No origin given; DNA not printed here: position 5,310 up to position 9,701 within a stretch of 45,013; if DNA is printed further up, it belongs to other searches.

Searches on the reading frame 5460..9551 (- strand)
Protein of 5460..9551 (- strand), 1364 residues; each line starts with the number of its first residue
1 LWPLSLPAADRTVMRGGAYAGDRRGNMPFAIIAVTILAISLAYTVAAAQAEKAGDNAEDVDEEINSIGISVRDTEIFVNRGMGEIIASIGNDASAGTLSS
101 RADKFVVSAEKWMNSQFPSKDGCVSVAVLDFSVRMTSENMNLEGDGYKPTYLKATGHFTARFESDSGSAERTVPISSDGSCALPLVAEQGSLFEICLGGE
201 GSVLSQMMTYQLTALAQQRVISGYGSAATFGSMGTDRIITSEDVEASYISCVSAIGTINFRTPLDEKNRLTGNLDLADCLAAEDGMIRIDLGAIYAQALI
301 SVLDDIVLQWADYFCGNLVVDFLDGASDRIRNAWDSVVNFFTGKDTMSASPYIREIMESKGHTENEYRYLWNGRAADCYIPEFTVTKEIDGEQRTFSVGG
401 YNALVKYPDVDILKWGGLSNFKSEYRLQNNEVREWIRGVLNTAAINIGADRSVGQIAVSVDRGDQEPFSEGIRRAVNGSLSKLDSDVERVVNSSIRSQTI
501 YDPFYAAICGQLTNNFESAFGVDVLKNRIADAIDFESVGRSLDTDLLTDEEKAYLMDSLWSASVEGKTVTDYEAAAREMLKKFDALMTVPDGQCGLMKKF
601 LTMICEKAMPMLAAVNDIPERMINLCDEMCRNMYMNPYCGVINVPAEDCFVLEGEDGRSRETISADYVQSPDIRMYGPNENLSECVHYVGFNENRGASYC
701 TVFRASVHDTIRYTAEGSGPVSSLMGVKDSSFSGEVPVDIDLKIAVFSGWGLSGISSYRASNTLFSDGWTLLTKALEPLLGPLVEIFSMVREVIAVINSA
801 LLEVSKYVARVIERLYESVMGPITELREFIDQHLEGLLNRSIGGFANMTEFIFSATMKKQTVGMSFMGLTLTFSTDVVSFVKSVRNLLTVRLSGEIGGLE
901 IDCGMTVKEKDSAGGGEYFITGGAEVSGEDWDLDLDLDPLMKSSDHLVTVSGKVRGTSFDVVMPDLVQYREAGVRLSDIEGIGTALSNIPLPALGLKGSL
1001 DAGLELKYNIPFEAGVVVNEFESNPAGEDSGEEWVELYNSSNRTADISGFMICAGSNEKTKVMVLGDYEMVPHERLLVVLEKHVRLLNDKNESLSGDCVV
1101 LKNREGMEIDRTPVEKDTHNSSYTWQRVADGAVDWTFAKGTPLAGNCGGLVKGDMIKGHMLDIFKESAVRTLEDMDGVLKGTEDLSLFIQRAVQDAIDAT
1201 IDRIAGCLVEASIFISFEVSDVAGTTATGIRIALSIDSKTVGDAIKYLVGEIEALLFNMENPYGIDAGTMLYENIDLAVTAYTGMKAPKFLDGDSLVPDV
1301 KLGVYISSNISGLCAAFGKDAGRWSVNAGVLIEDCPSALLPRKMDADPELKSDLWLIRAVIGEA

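Call 43: search_protein_families(library=pfam, proteins=[window:5460-9551:-])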
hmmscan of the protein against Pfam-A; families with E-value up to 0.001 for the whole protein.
window:5460-9551:- (1364 aa): 1 family
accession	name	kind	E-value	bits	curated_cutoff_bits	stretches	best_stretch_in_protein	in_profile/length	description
PF00932.25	LTD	-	2.6e-08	34.6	34.3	1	1014-1111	6-104/109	Lamin Tail Domain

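Call 72: search_protein_families(library=ncbifam, proteins=[window:5460-9551:-])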
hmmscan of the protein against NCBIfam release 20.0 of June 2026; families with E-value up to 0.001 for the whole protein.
window:5460-9551:- (1364 aa): 0 families
